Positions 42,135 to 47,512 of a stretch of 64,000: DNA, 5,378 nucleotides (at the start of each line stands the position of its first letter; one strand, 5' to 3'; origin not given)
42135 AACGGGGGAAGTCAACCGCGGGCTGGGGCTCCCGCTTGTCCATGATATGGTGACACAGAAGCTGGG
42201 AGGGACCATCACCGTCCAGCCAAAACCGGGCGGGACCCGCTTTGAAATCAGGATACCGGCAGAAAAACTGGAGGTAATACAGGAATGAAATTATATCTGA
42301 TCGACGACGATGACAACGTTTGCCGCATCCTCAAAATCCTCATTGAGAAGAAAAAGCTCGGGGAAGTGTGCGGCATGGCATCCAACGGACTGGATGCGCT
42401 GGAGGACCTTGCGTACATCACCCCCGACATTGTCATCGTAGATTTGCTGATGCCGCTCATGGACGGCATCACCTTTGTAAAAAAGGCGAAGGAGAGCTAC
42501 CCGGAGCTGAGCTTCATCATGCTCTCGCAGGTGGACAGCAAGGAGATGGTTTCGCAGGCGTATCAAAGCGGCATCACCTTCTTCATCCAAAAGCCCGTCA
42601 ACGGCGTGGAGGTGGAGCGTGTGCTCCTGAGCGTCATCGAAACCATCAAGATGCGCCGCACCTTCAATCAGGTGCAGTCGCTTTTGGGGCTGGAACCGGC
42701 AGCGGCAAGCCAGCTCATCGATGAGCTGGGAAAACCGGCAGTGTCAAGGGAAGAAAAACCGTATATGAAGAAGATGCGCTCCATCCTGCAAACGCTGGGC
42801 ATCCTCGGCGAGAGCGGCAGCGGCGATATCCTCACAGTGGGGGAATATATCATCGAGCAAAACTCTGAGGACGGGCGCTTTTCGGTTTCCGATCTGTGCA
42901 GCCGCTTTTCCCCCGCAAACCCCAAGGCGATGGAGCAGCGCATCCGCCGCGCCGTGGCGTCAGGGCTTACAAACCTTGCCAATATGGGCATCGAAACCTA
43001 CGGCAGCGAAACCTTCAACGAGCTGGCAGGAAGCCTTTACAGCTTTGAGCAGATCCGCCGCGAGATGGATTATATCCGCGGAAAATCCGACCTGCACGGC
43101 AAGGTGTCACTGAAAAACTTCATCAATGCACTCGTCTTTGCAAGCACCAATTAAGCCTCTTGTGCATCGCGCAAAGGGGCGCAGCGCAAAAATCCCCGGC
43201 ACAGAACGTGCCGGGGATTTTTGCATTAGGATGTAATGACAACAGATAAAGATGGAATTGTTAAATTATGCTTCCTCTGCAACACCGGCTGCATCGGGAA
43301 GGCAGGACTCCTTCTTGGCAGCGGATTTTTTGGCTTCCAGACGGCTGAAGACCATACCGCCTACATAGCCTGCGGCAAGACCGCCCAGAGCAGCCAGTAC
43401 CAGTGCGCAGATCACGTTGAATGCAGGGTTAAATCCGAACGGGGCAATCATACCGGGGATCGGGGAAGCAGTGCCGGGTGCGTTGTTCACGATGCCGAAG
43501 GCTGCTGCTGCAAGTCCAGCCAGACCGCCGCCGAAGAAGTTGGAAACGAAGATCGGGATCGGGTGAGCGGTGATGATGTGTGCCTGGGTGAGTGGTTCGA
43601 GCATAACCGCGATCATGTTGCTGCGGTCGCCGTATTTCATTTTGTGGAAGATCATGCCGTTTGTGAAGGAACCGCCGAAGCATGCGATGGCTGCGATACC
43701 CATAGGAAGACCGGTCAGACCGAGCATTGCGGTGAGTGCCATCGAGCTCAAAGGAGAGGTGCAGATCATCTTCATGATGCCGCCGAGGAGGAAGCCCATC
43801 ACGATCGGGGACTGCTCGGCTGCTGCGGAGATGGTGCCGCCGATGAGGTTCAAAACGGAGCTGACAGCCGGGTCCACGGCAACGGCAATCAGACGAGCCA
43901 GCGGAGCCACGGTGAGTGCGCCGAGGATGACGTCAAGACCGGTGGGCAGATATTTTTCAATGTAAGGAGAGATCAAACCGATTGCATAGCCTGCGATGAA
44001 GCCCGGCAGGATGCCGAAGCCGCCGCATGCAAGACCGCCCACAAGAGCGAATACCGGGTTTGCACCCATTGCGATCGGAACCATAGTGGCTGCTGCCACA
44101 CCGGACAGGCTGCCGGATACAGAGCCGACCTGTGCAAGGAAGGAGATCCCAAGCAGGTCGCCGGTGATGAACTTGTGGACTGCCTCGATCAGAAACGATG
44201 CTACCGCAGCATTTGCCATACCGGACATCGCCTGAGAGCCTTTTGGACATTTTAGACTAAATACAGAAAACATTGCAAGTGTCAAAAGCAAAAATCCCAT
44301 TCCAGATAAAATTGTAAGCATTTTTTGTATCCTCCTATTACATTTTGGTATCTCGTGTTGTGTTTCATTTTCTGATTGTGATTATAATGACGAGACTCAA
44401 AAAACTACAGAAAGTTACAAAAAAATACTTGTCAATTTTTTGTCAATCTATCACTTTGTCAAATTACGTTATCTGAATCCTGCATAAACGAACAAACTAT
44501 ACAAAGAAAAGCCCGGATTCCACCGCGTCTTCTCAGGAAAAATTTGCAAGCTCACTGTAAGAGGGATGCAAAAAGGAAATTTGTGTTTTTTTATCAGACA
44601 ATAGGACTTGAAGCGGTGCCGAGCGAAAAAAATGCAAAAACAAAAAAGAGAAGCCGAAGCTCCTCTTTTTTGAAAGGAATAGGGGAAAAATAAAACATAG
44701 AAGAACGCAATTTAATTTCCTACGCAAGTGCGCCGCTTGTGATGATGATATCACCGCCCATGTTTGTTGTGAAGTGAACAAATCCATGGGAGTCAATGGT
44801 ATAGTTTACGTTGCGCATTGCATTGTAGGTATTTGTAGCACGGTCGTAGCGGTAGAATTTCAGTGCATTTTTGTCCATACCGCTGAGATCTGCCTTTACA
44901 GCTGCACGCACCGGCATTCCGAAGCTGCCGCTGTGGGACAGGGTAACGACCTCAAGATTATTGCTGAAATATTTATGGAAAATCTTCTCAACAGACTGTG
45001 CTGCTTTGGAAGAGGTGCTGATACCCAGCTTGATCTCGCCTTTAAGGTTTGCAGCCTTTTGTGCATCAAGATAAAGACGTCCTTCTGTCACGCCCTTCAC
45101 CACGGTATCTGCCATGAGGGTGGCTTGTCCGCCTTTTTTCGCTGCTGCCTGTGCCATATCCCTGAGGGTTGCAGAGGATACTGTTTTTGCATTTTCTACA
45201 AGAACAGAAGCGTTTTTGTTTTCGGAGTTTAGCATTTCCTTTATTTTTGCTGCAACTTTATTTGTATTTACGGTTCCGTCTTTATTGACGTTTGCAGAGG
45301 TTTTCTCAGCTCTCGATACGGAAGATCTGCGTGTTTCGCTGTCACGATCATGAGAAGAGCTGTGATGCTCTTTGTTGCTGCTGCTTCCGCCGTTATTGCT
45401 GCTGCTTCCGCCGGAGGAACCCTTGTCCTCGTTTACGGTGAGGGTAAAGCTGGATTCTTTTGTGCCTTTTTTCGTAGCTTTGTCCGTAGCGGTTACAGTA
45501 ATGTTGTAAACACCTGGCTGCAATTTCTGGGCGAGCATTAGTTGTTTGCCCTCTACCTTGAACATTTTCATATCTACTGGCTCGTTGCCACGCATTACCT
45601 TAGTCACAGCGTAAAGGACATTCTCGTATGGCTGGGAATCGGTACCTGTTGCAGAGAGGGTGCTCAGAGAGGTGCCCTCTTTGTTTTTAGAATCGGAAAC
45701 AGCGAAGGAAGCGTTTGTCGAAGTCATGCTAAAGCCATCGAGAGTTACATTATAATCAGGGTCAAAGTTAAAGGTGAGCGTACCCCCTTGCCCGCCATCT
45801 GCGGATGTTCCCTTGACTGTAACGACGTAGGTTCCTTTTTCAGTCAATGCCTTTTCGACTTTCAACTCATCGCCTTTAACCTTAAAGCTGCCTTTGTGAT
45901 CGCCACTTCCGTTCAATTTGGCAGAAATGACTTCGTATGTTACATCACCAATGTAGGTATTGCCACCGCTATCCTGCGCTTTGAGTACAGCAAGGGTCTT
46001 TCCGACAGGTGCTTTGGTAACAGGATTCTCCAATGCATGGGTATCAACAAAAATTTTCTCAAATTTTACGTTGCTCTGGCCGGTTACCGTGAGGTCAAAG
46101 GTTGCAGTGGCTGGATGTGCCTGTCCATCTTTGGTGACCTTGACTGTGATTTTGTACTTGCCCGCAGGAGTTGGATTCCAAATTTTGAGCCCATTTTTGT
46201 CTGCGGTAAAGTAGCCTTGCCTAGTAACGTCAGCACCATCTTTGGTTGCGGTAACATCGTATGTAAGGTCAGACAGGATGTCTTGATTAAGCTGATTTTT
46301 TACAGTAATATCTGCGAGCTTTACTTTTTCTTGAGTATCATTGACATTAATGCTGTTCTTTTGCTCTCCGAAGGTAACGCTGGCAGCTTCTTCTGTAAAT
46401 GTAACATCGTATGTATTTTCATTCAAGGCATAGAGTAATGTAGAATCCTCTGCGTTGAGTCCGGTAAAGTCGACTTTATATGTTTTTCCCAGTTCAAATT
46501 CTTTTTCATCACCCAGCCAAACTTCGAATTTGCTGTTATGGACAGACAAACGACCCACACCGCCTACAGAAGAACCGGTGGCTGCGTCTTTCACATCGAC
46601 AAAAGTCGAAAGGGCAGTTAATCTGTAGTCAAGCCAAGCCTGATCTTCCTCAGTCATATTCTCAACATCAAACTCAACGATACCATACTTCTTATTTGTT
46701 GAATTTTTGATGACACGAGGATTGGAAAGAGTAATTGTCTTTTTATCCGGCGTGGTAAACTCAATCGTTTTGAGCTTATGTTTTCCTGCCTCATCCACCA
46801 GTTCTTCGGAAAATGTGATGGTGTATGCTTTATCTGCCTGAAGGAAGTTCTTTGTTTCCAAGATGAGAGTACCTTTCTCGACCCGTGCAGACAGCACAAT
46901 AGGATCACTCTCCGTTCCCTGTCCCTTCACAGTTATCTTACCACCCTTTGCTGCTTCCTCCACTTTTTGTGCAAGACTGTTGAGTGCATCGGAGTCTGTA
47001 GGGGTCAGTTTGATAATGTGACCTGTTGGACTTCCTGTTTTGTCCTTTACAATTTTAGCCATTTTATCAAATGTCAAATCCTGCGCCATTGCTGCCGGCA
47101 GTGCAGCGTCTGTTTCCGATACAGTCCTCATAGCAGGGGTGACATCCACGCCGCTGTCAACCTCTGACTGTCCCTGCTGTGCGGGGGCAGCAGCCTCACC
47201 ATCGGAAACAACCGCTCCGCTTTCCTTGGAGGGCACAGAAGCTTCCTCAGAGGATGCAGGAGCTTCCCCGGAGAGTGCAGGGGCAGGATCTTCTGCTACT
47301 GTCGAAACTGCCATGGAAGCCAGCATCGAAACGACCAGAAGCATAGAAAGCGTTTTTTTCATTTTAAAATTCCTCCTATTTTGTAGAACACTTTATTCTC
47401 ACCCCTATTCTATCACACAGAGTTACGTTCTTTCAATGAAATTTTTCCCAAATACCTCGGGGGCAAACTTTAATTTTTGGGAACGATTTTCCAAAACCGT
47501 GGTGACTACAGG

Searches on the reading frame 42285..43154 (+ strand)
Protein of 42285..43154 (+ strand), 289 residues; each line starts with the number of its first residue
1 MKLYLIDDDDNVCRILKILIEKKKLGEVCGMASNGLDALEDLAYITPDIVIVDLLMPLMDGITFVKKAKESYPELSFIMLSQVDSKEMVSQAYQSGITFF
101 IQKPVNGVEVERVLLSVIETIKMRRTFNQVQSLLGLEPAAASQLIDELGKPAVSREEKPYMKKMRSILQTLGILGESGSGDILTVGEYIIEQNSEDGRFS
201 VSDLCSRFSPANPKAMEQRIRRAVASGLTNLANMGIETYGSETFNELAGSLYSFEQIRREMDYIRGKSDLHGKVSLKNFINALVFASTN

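Call 18: search_protein_families(library=pfam, proteins=[window:42285-43154:+], max_evalue=0.0001)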
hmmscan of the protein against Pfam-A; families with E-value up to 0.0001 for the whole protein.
window:42285-43154:+ (289 aa): 2 families
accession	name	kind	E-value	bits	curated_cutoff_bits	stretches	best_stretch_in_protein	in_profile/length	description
PF08664.15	YcbB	-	1.6e-32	112.9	27.4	1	164-283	2-136/136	YcbB domain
PF00072.30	Response_reg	-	6.7e-20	71.8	30.2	1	5-109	3-105/111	Response regulator receiver domain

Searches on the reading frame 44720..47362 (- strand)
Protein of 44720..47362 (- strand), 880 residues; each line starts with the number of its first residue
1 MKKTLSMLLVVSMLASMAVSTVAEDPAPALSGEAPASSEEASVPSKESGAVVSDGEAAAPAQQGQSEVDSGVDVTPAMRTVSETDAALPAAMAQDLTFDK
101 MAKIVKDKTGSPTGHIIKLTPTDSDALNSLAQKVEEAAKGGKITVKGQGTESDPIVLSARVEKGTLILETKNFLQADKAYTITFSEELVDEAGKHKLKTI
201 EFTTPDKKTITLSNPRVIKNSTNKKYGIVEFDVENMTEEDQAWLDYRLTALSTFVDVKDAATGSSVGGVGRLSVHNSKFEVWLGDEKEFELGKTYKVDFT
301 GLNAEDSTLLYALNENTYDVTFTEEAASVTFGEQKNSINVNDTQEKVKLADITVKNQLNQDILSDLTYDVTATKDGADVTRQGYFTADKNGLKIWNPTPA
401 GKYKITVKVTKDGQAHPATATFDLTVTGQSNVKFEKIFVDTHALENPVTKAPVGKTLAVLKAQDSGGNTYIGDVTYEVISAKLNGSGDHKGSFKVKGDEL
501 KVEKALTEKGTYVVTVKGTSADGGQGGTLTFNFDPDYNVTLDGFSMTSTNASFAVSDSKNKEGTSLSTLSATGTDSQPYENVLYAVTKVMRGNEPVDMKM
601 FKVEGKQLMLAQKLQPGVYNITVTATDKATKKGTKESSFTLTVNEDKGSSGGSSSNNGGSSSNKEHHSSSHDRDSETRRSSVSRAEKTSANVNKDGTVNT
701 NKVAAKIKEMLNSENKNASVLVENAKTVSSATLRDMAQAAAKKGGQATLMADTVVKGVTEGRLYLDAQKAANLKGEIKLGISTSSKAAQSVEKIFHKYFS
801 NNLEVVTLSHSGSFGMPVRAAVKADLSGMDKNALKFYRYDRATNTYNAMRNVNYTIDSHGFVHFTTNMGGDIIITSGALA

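Call 18: search_protein_families(library=pfam, proteins=[window:44720-47362:-], max_evalue=0.0001)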
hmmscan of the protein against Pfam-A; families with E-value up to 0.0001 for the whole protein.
window:44720-47362:- (880 aa): 2 families
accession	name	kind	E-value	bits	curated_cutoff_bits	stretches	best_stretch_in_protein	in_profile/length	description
PF00028.23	Cadherin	-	1.2e-07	32.5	28.8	0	560-643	8-92/93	Cadherin domain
PF07495.19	Y_Y_Y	-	9.4e-07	29.1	26.6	0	394-426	31-64/65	Y_Y_Y domain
